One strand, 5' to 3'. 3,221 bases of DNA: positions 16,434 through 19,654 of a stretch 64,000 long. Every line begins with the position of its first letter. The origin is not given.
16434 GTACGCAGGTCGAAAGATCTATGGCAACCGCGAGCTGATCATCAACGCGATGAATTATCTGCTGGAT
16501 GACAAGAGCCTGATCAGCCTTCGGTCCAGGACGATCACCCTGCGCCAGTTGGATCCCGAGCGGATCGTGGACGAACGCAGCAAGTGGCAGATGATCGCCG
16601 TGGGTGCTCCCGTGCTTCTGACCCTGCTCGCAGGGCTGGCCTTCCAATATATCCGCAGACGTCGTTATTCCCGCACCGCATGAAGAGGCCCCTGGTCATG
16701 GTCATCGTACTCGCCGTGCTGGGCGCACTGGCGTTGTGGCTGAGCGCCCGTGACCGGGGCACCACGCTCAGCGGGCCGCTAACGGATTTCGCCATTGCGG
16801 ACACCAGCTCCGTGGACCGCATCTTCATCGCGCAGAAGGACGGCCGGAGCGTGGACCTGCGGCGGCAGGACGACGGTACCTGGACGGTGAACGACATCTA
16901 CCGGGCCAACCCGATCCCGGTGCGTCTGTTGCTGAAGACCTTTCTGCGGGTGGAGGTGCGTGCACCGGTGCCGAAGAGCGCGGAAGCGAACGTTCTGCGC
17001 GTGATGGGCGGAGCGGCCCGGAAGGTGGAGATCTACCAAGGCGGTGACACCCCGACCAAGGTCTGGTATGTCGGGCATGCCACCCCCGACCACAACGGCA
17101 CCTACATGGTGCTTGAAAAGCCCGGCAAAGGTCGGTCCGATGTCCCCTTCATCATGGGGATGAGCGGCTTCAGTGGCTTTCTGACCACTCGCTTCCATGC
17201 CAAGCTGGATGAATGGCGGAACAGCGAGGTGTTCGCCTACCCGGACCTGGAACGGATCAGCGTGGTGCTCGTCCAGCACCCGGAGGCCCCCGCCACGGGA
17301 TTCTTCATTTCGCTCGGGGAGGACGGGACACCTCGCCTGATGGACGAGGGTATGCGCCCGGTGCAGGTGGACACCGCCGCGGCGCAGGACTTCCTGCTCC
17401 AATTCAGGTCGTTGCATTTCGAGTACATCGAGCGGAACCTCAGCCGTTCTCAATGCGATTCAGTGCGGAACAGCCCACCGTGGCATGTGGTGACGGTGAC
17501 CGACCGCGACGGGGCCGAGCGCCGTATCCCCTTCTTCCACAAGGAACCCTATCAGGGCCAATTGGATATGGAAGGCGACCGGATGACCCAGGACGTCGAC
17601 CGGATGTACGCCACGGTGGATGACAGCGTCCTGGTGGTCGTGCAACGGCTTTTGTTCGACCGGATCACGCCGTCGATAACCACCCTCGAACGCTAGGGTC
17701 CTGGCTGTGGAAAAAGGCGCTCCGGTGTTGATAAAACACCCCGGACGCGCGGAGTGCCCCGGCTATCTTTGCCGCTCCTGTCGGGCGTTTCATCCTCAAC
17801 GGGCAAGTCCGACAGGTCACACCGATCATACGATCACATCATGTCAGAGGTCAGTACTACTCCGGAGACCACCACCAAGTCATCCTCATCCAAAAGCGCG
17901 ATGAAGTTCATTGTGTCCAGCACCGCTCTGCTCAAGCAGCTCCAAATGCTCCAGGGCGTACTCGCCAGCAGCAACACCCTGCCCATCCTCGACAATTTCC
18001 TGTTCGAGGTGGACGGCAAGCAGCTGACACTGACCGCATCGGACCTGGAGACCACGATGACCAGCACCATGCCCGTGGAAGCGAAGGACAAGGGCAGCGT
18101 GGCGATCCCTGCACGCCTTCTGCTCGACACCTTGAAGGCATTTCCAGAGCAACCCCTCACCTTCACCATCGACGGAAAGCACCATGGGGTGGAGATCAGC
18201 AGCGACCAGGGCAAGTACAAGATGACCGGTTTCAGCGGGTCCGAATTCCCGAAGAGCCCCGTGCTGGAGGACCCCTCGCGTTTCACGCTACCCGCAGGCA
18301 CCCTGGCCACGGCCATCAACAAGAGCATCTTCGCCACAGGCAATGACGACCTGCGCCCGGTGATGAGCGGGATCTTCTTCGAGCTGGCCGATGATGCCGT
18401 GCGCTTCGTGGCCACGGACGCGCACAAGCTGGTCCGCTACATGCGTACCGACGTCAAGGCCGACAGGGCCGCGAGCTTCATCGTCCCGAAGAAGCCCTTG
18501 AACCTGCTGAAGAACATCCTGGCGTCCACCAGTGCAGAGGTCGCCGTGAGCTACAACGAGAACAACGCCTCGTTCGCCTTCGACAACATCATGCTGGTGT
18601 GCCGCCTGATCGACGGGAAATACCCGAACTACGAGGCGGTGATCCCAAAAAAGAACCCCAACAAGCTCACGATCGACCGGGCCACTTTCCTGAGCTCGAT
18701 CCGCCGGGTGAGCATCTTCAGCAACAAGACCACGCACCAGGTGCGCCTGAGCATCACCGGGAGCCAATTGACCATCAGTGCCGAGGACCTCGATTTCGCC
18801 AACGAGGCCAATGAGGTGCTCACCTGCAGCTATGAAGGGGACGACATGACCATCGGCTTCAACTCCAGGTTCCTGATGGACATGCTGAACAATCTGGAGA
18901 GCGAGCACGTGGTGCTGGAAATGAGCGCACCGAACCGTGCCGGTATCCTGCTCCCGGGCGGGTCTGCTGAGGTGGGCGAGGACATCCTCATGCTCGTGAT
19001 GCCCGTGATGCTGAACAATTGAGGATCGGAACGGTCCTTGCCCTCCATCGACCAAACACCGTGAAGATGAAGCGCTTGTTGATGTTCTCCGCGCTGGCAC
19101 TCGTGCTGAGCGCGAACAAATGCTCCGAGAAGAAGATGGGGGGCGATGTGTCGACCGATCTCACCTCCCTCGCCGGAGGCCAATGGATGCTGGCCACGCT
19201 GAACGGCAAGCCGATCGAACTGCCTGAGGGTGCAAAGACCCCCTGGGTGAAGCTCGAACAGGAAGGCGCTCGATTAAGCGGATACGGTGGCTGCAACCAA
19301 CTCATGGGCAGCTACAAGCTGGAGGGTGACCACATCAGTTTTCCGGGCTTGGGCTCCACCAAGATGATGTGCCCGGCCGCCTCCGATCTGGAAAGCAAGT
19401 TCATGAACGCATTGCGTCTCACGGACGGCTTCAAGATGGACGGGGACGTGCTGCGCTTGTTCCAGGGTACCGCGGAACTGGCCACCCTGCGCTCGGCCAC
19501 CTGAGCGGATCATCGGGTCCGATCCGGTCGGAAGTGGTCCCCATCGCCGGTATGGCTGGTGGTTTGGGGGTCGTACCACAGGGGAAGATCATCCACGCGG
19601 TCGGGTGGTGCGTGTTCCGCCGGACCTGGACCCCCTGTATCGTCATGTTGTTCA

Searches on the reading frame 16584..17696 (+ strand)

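Call 10: search_protein_families(library=pfam, proteins=[window:16584-17696:+], max_evalue=0.001)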
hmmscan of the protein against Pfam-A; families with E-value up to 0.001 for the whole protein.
window:16584-17696:+ (370 aa): 0 families

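Call 20: search_protein_families(library=pfam, proteins=[window:16584-17696:+], max_evalue=10)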
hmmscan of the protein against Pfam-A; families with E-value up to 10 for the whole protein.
window:16584-17696:+ (370 aa): 1 family
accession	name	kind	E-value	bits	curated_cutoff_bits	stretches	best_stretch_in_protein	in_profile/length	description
PF14238.11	DUF4340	-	0.02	15.6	25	1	200-280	91-165/183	Domain of unknown function (DUF4340)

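Call 71: search_protein_families(library=ncbifam, proteins=[window:16584-17696:+], max_evalue=0.001)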
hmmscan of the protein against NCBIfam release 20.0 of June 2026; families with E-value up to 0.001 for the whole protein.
window:16584-17696:+ (370 aa): 0 families

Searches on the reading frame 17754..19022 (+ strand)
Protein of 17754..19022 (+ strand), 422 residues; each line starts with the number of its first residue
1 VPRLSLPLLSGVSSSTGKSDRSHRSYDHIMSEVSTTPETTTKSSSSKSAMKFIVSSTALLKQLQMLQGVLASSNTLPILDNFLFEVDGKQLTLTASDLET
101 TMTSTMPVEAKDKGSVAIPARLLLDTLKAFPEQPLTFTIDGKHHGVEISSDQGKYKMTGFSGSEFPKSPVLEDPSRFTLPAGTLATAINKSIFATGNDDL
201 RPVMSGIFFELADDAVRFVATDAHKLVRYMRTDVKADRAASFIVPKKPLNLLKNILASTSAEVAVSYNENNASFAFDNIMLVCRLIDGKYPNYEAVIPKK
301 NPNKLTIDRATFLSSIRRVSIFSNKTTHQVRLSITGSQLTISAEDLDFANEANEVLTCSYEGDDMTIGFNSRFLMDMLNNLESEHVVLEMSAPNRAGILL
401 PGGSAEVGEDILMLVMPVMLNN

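Call 10: search_protein_families(library=pfam, proteins=[window:17754-19022:+], max_evalue=0.001)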
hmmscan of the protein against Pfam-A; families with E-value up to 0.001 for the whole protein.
window:17754-19022:+ (422 aa): 3 families
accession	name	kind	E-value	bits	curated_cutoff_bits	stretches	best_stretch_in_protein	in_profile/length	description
PF00712.24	DNA_pol3_beta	-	5.8e-33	114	24.4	2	50-167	1-118/120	DNA polymerase III beta subunit, N-terminal domain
PF02767.21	DNA_pol3_beta_2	-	1e-27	97.1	27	1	179-292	2-116/116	DNA polymerase III beta subunit, central domain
PF02768.20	DNA_pol3_beta_3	-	1.2e-23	83.6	27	1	296-411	3-117/121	DNA polymerase III beta subunit, C-terminal domain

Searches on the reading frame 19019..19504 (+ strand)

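Call 10: search_protein_families(library=pfam, proteins=[window:19019-19504:+], max_evalue=0.001)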
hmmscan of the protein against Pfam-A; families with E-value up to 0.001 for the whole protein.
window:19019-19504:+ (161 aa): 1 family
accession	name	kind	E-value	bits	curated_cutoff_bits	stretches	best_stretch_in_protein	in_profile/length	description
PF03724.22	META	-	1.3e-23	83.5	24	1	50-153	3-104/109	META domain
